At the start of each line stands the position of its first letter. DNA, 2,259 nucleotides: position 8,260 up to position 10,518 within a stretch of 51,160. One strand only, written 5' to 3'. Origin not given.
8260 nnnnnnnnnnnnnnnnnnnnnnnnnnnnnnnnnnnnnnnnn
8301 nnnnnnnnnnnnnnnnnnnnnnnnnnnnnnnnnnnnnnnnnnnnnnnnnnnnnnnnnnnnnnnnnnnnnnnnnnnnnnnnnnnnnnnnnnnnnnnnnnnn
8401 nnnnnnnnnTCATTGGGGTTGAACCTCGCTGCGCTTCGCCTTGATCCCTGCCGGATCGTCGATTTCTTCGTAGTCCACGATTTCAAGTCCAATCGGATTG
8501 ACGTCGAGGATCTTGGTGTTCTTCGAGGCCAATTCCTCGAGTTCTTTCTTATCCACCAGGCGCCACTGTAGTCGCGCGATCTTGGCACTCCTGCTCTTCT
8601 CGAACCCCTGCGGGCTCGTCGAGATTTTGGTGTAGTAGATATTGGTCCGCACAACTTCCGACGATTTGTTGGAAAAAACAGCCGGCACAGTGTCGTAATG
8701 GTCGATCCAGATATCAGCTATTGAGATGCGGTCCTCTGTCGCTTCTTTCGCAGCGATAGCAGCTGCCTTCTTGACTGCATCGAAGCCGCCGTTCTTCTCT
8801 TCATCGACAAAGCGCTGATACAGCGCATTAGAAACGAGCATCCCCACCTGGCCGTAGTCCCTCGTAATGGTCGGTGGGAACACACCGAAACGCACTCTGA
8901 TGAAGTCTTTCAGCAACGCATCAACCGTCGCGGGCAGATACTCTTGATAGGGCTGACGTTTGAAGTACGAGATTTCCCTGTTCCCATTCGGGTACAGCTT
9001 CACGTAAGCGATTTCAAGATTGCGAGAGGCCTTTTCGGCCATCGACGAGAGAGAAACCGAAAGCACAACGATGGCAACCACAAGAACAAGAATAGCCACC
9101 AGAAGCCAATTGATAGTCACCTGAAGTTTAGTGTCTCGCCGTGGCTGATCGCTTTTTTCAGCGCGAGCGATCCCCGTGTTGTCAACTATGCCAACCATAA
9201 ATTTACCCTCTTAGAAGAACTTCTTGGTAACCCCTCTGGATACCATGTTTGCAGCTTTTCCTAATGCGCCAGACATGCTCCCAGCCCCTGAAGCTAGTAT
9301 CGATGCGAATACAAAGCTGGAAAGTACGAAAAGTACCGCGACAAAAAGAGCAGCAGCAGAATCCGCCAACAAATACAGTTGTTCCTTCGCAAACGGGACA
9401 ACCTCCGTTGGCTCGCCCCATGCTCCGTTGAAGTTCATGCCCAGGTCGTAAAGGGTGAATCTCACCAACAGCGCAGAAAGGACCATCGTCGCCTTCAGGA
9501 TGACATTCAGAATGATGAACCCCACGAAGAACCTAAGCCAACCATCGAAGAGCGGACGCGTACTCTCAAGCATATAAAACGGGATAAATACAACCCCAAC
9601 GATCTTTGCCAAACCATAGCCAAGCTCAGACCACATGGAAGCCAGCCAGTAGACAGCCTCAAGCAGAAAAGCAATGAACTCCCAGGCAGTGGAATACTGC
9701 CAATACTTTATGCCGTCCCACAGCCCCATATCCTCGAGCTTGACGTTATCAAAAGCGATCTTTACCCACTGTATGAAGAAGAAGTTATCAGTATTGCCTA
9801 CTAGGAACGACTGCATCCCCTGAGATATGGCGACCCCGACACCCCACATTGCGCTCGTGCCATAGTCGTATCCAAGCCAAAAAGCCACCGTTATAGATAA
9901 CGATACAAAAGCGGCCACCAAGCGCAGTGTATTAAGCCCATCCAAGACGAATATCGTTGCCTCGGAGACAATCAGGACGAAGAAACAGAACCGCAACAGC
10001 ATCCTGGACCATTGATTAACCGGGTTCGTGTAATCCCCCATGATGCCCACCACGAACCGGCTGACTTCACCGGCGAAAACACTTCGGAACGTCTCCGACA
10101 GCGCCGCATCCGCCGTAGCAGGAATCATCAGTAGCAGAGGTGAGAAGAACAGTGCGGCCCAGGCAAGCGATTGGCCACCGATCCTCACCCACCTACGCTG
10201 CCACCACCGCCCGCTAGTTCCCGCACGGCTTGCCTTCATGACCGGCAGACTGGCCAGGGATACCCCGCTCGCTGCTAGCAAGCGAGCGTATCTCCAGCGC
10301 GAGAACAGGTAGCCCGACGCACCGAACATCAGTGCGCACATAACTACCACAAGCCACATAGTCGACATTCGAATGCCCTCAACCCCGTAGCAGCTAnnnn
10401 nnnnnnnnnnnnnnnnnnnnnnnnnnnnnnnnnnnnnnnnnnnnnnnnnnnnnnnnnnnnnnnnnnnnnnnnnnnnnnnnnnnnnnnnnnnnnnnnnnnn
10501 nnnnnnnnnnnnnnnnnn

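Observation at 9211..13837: Two diverged alleles of the trbJ-(exclusion-like)-trbL segment in tandem, joined through an in-frame trbL::trbJ chimeric ORF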

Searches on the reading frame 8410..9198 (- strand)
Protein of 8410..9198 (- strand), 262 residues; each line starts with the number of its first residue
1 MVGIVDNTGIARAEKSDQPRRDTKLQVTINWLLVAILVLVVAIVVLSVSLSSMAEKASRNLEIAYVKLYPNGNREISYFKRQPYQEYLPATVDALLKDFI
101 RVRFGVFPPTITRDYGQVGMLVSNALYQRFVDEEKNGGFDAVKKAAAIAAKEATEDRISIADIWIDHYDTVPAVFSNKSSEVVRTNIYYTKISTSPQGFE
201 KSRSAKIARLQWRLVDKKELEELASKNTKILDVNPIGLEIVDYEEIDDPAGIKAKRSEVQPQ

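Call 8: search_protein_families(library=pfam, proteins=[window:8410-9198:-], max_evalue=0.01)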
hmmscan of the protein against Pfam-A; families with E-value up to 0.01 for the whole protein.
window:8410-9198:- (262 aa): 1 family
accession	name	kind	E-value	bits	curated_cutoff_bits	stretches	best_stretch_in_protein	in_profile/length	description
PF04335.19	VirB8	-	0.0037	17.6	23.2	0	30-148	19-139/213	VirB8 protein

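Call 28: search_protein_families(library=ncbifam, proteins=[window:8410-9198:-], max_evalue=0.1)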
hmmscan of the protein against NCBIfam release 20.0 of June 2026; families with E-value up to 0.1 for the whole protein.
window:8410-9198:- (262 aa): 0 families

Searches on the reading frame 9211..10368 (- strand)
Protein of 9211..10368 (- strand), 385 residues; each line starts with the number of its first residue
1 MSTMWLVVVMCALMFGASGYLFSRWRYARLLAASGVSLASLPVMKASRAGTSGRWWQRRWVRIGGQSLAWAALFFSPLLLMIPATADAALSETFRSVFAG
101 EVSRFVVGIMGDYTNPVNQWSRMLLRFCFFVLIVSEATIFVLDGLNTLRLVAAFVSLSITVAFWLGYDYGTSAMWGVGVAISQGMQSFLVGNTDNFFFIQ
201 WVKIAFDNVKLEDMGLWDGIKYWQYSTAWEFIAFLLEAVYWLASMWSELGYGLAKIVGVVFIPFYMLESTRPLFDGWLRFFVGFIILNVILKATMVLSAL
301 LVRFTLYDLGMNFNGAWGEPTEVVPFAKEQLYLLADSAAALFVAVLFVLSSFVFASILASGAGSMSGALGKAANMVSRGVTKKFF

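Call 8: search_protein_families(library=pfam, proteins=[window:9211-10368:-], max_evalue=0.01)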
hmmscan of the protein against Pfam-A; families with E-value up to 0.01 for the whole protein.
window:9211-10368:- (385 aa): 1 family
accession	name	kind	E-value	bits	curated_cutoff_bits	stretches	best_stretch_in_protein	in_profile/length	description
PF04610.19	TrbL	-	0.0074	16.5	25.9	1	177-295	67-173/215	TrbL/VirB6 plasmid conjugal transfer protein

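Call 28: search_protein_families(library=ncbifam, proteins=[window:9211-10368:-], max_evalue=0.1)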
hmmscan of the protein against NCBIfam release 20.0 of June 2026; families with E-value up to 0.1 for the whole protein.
window:9211-10368:- (385 aa): 0 families
